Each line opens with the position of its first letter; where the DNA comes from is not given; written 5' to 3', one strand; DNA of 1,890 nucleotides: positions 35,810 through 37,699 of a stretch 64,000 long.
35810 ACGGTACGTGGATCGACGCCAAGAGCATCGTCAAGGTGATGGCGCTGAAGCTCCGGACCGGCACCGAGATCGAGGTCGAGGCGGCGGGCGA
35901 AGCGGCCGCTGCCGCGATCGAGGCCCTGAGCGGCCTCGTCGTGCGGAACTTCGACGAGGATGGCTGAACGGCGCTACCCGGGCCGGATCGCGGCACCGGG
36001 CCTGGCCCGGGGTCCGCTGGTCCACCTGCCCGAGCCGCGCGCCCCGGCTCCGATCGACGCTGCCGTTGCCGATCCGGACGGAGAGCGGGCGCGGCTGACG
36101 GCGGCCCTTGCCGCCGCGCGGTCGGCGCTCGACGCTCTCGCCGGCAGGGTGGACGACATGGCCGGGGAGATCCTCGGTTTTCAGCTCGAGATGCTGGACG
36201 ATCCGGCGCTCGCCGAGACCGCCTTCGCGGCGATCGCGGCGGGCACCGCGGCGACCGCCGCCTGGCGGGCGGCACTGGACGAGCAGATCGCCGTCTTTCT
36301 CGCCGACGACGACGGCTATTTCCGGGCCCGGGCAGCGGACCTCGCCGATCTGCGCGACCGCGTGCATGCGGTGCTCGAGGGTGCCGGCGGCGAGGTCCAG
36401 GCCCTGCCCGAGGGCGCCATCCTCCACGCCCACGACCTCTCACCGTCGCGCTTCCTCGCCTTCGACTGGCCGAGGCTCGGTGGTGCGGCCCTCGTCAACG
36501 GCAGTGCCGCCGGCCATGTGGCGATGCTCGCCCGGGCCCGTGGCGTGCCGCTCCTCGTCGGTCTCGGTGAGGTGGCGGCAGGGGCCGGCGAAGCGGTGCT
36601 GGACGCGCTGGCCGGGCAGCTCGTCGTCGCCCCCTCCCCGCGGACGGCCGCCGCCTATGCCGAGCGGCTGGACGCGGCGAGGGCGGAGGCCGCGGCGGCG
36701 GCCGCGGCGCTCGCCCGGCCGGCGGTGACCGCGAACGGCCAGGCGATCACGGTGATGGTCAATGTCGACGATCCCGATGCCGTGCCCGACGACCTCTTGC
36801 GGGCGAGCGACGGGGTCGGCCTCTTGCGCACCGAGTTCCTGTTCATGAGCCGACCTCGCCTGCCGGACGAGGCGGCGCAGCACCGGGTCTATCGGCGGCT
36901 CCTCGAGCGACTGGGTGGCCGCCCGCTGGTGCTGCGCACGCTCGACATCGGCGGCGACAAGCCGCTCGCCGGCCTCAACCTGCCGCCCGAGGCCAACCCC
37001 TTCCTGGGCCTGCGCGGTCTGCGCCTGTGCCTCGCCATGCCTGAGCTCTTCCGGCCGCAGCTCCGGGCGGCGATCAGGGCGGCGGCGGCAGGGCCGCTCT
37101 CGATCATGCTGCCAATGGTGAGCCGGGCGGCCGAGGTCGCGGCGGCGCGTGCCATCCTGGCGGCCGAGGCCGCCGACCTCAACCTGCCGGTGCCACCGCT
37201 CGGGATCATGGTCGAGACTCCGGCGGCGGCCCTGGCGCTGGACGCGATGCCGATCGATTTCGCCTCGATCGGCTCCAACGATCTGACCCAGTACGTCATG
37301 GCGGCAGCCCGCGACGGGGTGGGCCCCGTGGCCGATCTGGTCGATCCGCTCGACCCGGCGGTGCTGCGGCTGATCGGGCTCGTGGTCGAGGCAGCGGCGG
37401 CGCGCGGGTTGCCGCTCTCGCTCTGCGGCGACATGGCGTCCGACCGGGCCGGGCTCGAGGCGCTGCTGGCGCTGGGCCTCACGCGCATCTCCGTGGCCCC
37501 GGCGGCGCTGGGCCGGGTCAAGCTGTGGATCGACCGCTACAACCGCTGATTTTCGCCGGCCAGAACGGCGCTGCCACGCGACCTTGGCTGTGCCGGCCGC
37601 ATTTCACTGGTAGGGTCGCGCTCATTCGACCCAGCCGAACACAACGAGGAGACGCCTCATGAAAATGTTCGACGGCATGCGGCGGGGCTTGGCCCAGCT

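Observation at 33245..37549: UPF0261 (Tm-1-like ATP-binding) + PEP-hydrolase-like pair wired to a split DhaM-type PTS phosphorelay where DhaK/DhaL would normally sit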

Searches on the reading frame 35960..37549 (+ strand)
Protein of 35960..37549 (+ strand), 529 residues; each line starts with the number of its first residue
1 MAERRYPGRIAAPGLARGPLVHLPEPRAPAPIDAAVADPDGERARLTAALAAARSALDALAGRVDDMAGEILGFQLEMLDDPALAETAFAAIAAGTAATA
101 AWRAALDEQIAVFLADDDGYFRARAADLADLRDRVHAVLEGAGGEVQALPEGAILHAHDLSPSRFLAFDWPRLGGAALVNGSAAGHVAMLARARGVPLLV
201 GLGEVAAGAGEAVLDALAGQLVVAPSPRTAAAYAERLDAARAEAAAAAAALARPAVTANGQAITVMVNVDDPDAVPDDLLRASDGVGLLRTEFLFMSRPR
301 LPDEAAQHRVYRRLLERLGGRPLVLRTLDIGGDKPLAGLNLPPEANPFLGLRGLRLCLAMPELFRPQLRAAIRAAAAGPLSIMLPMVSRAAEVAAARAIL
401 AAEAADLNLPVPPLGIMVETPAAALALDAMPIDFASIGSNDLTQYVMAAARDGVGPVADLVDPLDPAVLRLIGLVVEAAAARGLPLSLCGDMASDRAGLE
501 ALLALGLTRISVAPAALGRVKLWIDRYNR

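Call 3: search_protein_families(library=pfam, proteins=[window:35960-37549:+], max_evalue=0.001)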
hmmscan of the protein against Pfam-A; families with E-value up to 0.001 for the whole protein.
window:35960-37549:+ (529 aa): 3 families
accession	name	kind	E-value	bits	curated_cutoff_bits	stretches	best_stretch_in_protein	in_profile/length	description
PF02896.24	PEP-utilizers_C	-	6.2e-83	278.8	22.8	1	249-526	6-290/293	PEP-utilising enzyme, PEP-binding domain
PF05524.18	PEP-utilisers_N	-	5e-20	72.3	24.4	1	8-124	2-121/121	PEP-utilising enzyme, N-terminal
PF00391.29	PEP-utilizers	-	8e-10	38.6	23.1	1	149-206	1-56/72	PEP-utilising enzyme, mobile domain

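Call 4: search_protein_families(library=ncbifam, proteins=[window:35960-37549:+], max_evalue=0.001)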
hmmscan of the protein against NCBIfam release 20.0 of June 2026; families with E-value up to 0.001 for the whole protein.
window:35960-37549:+ (529 aa): 7 families
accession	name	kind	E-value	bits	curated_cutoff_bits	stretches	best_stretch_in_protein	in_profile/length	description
TIGR01417.1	PTS_I_fam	equivalog_domain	2.2e-99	333.5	341.7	1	37-528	33-540/565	phosphoenolpyruvate--protein phosphotransferase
NF008283.0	PRK11061.1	equivalog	1e-87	295.2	583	1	28-526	194-705/748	phosphoenolpyruvate--protein phosphotransferase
NF008382.0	PRK11177.1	equivalog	1.5e-79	268.2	824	1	66-524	67-537/575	phosphoenolpyruvate-protein phosphotransferase PtsI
NF005057.0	PRK06464.1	equivalog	8e-38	130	598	2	318-526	568-787/798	phosphoenolpyruvate synthase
TIGR01418.1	PEP_synth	equivalog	9e-36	123.5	739.75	2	320-526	564-781/784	pyruvate, water dikinase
NF008478.1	PRK11377.1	equivalog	3.3e-23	82.5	520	1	26-220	267-469/473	dihydroxyacetone kinase phosphoryl donor subunit DhaM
TIGR01828.1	pyru_phos_dikin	equivalog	1.5e-18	66.2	843.45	1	344-456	652-778/865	pyruvate, phosphate dikinase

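Call 25: find_homologous_proteins(query=window:35960-37549:+, max_evalue=1e-20)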
Query window:35960-37549:+ (529 aa): 7974 proteins with E <= 1e-20 among 8000 candidates; the best 120 are listed.
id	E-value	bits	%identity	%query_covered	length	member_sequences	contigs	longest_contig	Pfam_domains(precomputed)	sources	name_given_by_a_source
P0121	0.0e+0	1082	100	100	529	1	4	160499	PF05524.19,PF00391.30,PF02896.25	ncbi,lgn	-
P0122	1.3e-250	851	82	100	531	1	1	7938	PF05524.19,PF00391.30,PF02896.25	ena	-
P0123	1.7e-243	828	77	100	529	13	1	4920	PF05524.19,PF00391.30,PF02896.25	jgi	jgi:phosphoenolpyruvate-protein phosphotransferase (PTS system enzyme I)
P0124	2.1e-239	814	77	100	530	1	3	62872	PF05524.19,PF00391.30,PF02896.25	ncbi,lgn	-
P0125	1.2e-222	759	74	100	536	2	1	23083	PF05524.19,PF00391.30,PF02896.25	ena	-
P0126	2.3e-220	751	75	100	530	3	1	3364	PF05524.19,PF00391.30,PF02896.25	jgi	jgi:phosphotransferase system enzyme I (PtsI)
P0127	4.5e-220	750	73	99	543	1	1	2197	PF05524.19,PF00391.30,PF02896.25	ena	-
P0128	1.8e-218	745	75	100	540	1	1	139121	PF05524.19,PF00391.30,PF02896.25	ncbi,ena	-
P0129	4.8e-217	740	74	99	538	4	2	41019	PF05524.19,PF00391.30,PF02896.25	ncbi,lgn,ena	-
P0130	5.8e-217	740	74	100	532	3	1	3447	PF05524.19,PF00391.30,PF02896.25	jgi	jgi:phosphotransferase system enzyme I (PtsI)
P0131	7.8e-217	740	77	91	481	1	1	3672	PF05524.19,PF00391.30,PF02896.25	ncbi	-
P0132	2.5e-214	731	70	100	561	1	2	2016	PF05524.19,PF00391.30,PF02896.25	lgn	-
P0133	2.9e-214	731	74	100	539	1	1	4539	PF05524.19,PF00391.30,PF02896.25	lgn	-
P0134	3.1e-214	731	71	100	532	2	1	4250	PF05524.19,PF00391.30,PF02896.25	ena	-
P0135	1.2e-213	729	72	100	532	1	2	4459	PF05524.19,PF00391.30,PF02896.25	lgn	-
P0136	2.6e-213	728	79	88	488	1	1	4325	PF05524.19,PF00391.30,PF02896.25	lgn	-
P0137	3.1e-209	715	78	87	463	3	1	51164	PF05524.19,PF00391.30,PF02896.25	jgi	jgi:phosphotransferase system enzyme I (PtsI)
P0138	6.1e-209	714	72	100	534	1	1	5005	PF05524.19,PF00391.30,PF02896.25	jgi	-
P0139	8.9e-209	713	71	99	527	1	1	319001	PF05524.19,PF00391.30,PF02896.25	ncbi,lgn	-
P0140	3.0e-208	711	71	99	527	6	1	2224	PF05524.19,PF00391.30,PF02896.25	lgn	-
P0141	9.8e-208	710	69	99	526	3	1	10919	PF05524.19,PF00391.30,PF02896.25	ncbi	-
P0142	6.3e-207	707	71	99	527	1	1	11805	PF05524.19,PF00391.30,PF02896.25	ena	-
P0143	2.0e-204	699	69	99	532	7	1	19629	PF05524.19,PF00391.30,PF02896.25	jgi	jgi:phosphotransferase system enzyme I (PtsI)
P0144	6.8e-200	684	67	100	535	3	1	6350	PF05524.19,PF00391.30,PF02896.25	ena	-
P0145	4.3e-199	681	69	100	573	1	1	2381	PF05524.19,PF00391.30,PF02896.25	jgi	-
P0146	5.6e-195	668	65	100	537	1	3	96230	PF05524.19,PF00391.30,PF02896.25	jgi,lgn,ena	-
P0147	1.7e-173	597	62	99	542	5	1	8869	PF05524.19,PF00391.30,PF02896.25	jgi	jgi:phosphotransferase system enzyme I (PtsI)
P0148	3.6e-172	592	62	99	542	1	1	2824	PF05524.19,PF00391.30,PF02896.25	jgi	-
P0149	3.8e-172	592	62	99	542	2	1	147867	PF05524.19,PF00391.30,PF02896.25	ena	-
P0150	7.4e-172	591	62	99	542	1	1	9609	PF05524.19,PF00391.30,PF02896.25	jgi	-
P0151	7.4e-172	591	62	99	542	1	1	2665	PF05524.19,PF00391.30,PF02896.25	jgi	jgi:phosphotransferase system enzyme I (PtsI)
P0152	9.6e-172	591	62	99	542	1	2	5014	PF05524.19,PF00391.30,PF02896.25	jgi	jgi:phosphotransferase system enzyme I (PtsI)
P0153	9.5e-171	588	61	99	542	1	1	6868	PF05524.19,PF00391.30,PF02896.25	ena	-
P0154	1.2e-170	587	62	100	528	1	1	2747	PF05524.19,PF00391.30,PF02896.25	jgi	jgi:phosphotransferase system enzyme I (PtsI)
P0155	1.6e-170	587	62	99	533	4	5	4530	PF05524.19,PF00391.30,PF02896.25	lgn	-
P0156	1.9e-170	587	61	99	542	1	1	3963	PF05524.19,PF00391.30,PF02896.25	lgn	-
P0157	4.5e-170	585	61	100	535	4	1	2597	PF05524.19,PF00391.30,PF02896.25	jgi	-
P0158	7.7e-170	585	61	99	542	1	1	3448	PF05524.19,PF00391.30,PF02896.25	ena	-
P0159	1.0e-169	584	77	71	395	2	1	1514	PF00391.30,PF02896.25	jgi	jgi:phosphoenolpyruvate-protein phosphotransferase (PTS system enzyme I)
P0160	2.3e-169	583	61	99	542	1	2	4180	PF05524.19,PF00391.30,PF02896.25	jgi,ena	jgi:phosphotransferase system enzyme I (PtsI)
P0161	3.1e-168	579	61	99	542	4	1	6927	PF05524.19,PF00391.30,PF02896.25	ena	-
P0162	3.1e-168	579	60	100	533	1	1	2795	PF05524.19,PF00391.30,PF02896.25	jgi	jgi:phosphotransferase system enzyme I (PtsI)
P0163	5.8e-168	578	61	100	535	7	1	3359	PF05524.19,PF00391.30,PF02896.25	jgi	jgi:phosphotransferase system enzyme I (PtsI)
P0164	1.9e-167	577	61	99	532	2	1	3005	PF05524.19,PF00391.30,PF02896.25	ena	-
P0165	2.1e-167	577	61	99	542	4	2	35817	PF05524.19,PF00391.30,PF02896.25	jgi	jgi:phosphotransferase system enzyme I (PtsI)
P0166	5.1e-167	575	61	99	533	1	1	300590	PF05524.19,PF00391.30,PF02896.25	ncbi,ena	-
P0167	7.1e-167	575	61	99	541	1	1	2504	PF05524.19,PF00391.30,PF02896.25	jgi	jgi:phosphoenolpyruvate-protein phosphotransferase (PTS system enzyme I)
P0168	7.5e-167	575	60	99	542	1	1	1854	PF05524.19,PF00391.30,PF02896.25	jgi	jgi:phosphoenolpyruvate-protein phosphotransferase (PTS system enzyme I)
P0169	7.9e-167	575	60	99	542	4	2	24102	PF05524.19,PF00391.30,PF02896.25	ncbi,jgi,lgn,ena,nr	ncbi:MAG TPA: phosphoenolpyruvate--protein phosphotransferase [Candidatus Angelobacter sp.]|nr:phosp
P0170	8.8e-167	575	60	99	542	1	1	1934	PF05524.19,PF00391.30,PF02896.25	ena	-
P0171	1.8e-166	574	61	99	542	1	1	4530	PF05524.19,PF00391.30,PF02896.25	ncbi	-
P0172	2.3e-166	573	63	99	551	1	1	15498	PF05524.19,PF00391.30,PF02896.25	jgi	jgi:phosphotransferase system enzyme I (PtsI)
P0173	2.5e-166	573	61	99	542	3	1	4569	PF05524.19,PF00391.30,PF02896.25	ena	-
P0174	3.0e-166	573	61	99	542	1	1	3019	PF05524.19,PF00391.30,PF02896.25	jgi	jgi:phosphoenolpyruvate-protein phosphotransferase (PTS system enzyme I)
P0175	3.2e-166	573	60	100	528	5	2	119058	PF05524.19,PF00391.30,PF02896.25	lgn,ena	-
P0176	5.5e-166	572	60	99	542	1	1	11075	PF05524.19,PF00391.30,PF02896.25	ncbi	-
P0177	6.4e-166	572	59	100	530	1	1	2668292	PF05524.19,PF00391.30,PF02896.25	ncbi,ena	-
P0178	1.2e-165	571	60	99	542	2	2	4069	PF05524.19,PF00391.30,PF02896.25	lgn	-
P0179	1.5e-165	570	61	99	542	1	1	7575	PF05524.19,PF00391.30,PF02896.25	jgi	-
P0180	3.1e-165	569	60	99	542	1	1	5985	PF05524.19,PF00391.30,PF02896.25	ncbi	-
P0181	3.9e-165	569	60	99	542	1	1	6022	PF05524.19,PF00391.30,PF02896.25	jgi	-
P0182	7.0e-165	568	58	100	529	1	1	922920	PF05524.19,PF00391.30,PF02896.25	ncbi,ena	-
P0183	8.4e-165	568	60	99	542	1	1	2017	PF05524.19,PF00391.30,PF02896.25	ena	-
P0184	1.1e-164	568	62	92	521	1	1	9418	PF05524.19,PF00391.30,PF02896.25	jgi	jgi:phosphotransferase system enzyme I (PtsI)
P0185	1.3e-164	567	60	99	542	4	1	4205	PF05524.19,PF00391.30,PF02896.25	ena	-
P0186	1.8e-164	567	59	100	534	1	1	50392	PF05524.19,PF00391.30,PF02896.25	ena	-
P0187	2.5e-164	566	60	99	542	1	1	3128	PF05524.19,PF00391.30,PF02896.25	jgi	-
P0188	2.6e-164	566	59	99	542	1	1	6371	PF05524.19,PF00391.30,PF02896.25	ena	-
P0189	2.7e-164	566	60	99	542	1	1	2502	PF05524.19,PF00391.30,PF02896.25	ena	-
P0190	4.5e-164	566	61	99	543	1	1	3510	PF05524.19,PF00391.30,PF02896.25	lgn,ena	-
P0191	5.3e-164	565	60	99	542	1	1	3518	PF05524.19,PF00391.30,PF02896.25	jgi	-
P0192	5.6e-164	565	60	99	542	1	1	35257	PF05524.19,PF00391.30,PF02896.25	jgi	-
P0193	8.3e-164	565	59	99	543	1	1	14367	PF05524.19,PF00391.30,PF02896.25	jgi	jgi:phosphotransferase system enzyme I (PtsI)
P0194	9.3e-164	565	59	99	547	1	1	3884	PF05524.19,PF00391.30,PF02896.25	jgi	jgi:phosphoenolpyruvate-protein phosphotransferase (PTS system enzyme I)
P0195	2.9e-163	563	59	99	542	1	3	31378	PF05524.19,PF00391.30,PF02896.25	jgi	jgi:phosphotransferase system enzyme I (PtsI)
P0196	4.1e-163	562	60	98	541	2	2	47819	PF05524.19,PF00391.30,PF02896.25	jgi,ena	-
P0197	4.4e-163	562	60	99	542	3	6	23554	PF05524.19,PF00391.30,PF02896.25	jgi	jgi:phosphotransferase system enzyme I (PtsI)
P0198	1.5e-162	561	58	99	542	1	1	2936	PF05524.19,PF00391.30,PF02896.25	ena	-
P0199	1.5e-162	561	58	100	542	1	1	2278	PF05524.19,PF00391.30,PF02896.25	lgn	-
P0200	3.7e-162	559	58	99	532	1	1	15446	PF05524.19,PF00391.30,PF02896.25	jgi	jgi:phosphotransferase system enzyme I (PtsI)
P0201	3.8e-162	559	60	99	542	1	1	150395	PF05524.19,PF00391.30,PF02896.25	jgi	jgi:phosphotransferase system enzyme I (PtsI)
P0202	5.1e-162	559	58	100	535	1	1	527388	PF05524.19,PF00391.30,PF02896.25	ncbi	ncbi:MAG: phosphoenolpyruvate--protein phosphotransferase [Geminicoccaceae bacterium]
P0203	5.3e-162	559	58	99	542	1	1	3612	PF05524.19,PF00391.30,PF02896.25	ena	-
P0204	5.9e-162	559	62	92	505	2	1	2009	PF05524.19,PF00391.30,PF02896.25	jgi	jgi:phosphotransferase system enzyme I (PtsI)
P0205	7.4e-162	558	59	99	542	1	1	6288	PF05524.19,PF00391.30,PF02896.25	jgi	jgi:phosphotransferase system enzyme I (PtsI)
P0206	1.2e-161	558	59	100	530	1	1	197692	PF05524.19,PF00391.30,PF02896.25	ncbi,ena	-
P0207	1.3e-161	557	58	99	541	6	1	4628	PF05524.19,PF00391.30,PF02896.25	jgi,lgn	jgi:phosphotransferase system enzyme I (PtsI)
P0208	3.5e-161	556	57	100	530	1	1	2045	PF05524.19,PF00391.30,PF02896.25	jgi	jgi:phosphotransferase system enzyme I (PtsI)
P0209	5.1e-161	556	57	100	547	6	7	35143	PF05524.19,PF00391.30,PF02896.25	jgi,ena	jgi:phosphotransferase system enzyme I (PtsI)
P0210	5.5e-161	555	61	99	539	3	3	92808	PF05524.19,PF00391.30,PF02896.25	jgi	jgi:phosphotransferase system enzyme I (PtsI)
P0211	8.4e-161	555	60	96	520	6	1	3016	PF05524.19,PF00391.30,PF02896.25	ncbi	-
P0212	1.4e-160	554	57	99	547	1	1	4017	PF05524.19,PF00391.30,PF02896.25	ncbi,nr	ncbi:MAG TPA: phosphoenolpyruvate--protein phosphotransferase [Geminicoccaceae bacterium]|nr:phospho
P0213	2.5e-160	553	60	94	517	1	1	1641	PF05524.19,PF00391.30,PF02896.25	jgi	jgi:phosphotransferase system enzyme I (PtsI)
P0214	2.9e-160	553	57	100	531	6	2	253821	PF05524.19,PF00391.30,PF02896.25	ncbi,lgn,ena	-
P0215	5.5e-160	552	57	100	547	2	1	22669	PF05524.19,PF00391.30,PF02896.25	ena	-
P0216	1.0e-159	551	59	99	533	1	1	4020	PF05524.19,PF00391.30,PF02896.25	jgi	jgi:phosphotransferase system enzyme I (PtsI)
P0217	1.1e-159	551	62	87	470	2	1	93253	PF05524.19,PF00391.30,PF02896.25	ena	-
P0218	1.1e-159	551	58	100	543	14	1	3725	PF05524.19,PF00391.30,PF02896.25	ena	-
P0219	1.6e-159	551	58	99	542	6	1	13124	PF05524.19,PF00391.30,PF02896.25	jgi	-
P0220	2.1e-159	550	58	99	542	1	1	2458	PF05524.19,PF00391.30,PF02896.25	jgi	jgi:phosphotransferase system enzyme I (PtsI)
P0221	3.8e-159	549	58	100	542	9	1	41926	PF05524.19,PF00391.30,PF02896.25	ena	-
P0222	6.4e-159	549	59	99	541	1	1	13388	PF05524.19,PF00391.30,PF02896.25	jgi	jgi:phosphotransferase system enzyme I (PtsI)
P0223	8.4e-159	548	56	100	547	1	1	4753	PF05524.19,PF00391.30,PF02896.25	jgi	jgi:phosphotransferase system enzyme I (PtsI)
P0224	8.6e-159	548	57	100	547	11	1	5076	PF05524.19,PF00391.30,PF02896.25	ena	-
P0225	1.5e-158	547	59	98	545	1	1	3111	PF05524.19,PF00391.30,PF02896.25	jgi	jgi:phosphoenolpyruvate-protein phosphotransferase (PTS system enzyme I)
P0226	1.6e-158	547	58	100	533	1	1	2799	PF05524.19,PF00391.30,PF02896.25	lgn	-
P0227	1.7e-158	547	59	96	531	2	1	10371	PF05524.19,PF00391.30,PF02896.25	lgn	-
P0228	1.9e-158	547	60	95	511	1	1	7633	PF05524.19,PF00391.30,PF02896.25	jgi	jgi:phosphotransferase system enzyme I (PtsI)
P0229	2.1e-158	547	60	90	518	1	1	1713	PF05524.19,PF00391.30,PF02896.25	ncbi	ncbi:MAG: phosphoenolpyruvate--protein phosphotransferase, partial [Dongiaceae bacterium]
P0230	2.9e-158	546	60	96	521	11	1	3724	PF05524.19,PF00391.30,PF02896.25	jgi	jgi:phosphotransferase system enzyme I (PtsI)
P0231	2.9e-158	546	58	99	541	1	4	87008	PF05524.19,PF00391.30,PF02896.25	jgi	jgi:phosphotransferase system enzyme I (PtsI)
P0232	4.9e-158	546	59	99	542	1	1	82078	PF05524.19,PF00391.30,PF02896.25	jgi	-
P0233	5.5e-158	546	57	100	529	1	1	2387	PF05524.19,PF00391.30,PF02896.25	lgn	-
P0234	6.0e-158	545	58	99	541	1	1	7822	PF05524.19,PF00391.30,PF02896.25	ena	-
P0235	9.2e-158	545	56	100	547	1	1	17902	PF05524.19,PF00391.30,PF02896.25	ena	-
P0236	1.4e-157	544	57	100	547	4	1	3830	PF05524.19,PF00391.30,PF02896.25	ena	-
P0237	1.5e-157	544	58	100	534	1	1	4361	PF05524.19,PF00391.30,PF02896.25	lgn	-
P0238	1.7e-157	544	59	98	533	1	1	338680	PF05524.19,PF00391.30,PF02896.25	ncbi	ncbi:MAG: phosphoenolpyruvate--protein phosphotransferase [Geminicoccaceae bacterium]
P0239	2.2e-157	544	57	99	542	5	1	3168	PF05524.19,PF00391.30,PF02896.25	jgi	jgi:phosphotransferase system enzyme I (PtsI)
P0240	2.3e-157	543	58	99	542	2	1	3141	PF05524.19,PF00391.30,PF02896.25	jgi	jgi:phosphotransferase system enzyme I (PtsI)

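Call 26: find_encoding_contigs(protein=P0146, flank=9000, max_places=2)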
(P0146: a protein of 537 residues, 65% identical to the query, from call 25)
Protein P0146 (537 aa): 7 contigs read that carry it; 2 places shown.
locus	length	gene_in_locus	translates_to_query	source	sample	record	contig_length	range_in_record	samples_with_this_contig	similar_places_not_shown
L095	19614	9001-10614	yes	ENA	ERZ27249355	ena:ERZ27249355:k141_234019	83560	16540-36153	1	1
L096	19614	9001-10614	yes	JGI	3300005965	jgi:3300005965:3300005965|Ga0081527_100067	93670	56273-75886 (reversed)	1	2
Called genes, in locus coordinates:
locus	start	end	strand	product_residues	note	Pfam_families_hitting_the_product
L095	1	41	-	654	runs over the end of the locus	PF07167:PhaC_N, PF00561:Abhydrolase_1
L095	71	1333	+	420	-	PF00691:OmpA (weak)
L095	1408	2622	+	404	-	PF00155:Aminotran_1_2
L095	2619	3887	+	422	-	PF03447:NAD_binding_3 (faint), PF00742:Homoserine_dh, PF01842:ACT (weak)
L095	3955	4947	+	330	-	PF03320:FBPase_glpX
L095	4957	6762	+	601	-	PF01368:DHH, PF02272:DHHA1, PF17768:RecJ_OB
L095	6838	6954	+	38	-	-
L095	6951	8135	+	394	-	PF07690:MFS_1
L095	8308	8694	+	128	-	PF03610:EIIA-man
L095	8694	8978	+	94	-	PF00381:PTS-HPr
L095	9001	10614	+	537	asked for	PF05524:PEP-utilisers_N, PF00391:PEP-utilizers, PF02896:PEP-utilizers_C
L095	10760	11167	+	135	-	PF20332:DUF6627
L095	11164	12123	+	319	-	PF13529:Peptidase_C39_2, PF13432:TPR_16 (faint), PF14559:TPR_19 (faint), PF00515:TPR_1 (faint), PF13428:TPR_14 (weak)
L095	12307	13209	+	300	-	PF00763:THF_DHG_CYH, PF02882:THF_DHG_CYH_C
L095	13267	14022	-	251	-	PF00072:Response_reg, PF00486:Trans_reg_C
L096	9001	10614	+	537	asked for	PF05524:PEP-utilisers_N, PF00391:PEP-utilizers, PF02896:PEP-utilizers_C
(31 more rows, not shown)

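Call 27: find_encoding_contigs(protein=P0149, flank=9000, max_places=2)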
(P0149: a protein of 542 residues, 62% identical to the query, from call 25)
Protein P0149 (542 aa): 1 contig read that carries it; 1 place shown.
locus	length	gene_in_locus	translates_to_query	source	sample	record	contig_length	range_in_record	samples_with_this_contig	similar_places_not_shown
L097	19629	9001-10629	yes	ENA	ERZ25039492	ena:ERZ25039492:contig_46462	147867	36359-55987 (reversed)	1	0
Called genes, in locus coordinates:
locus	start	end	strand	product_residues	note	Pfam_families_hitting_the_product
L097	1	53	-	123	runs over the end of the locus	-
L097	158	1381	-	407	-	PF00211:Guanylate_cyc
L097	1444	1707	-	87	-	-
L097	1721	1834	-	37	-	-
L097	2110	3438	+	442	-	PF01547:SBP_bac_1, PF13416:SBP_bac_8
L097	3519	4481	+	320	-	PF00528:BPD_transp_1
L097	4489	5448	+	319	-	PF00528:BPD_transp_1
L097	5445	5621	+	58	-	-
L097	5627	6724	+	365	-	PF00005:ABC_tran, PF17912:OB_MalK (weak), PF08402:TOBE_2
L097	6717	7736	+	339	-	PF00005:ABC_tran, PF13304:AAA_21 (faint), PF08402:TOBE_2 (weak)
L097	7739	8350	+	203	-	PF02734:Dak2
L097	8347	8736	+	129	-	PF03610:EIIA-man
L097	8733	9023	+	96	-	PF00381:PTS-HPr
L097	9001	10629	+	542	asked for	PF05524:PEP-utilisers_N, PF00391:PEP-utilizers, PF02896:PEP-utilizers_C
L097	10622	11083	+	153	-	-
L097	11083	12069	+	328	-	PF02733:Dak1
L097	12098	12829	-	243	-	PF00596:Aldolase_II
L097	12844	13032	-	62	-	-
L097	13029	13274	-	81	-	PF00005:ABC_tran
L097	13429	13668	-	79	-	PF13555:AAA_29 (weak), PF00005:ABC_tran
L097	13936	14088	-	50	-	-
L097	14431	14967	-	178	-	PF00497:SBP_bac_3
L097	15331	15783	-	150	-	PF13378:MR_MLE_C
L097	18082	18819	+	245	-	PF00589:Phage_integrase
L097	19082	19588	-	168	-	PF13428:TPR_14 (faint), PF07719:TPR_2 (faint), PF14559:TPR_19 (faint)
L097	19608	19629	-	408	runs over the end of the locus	PF00211:Guanylate_cyc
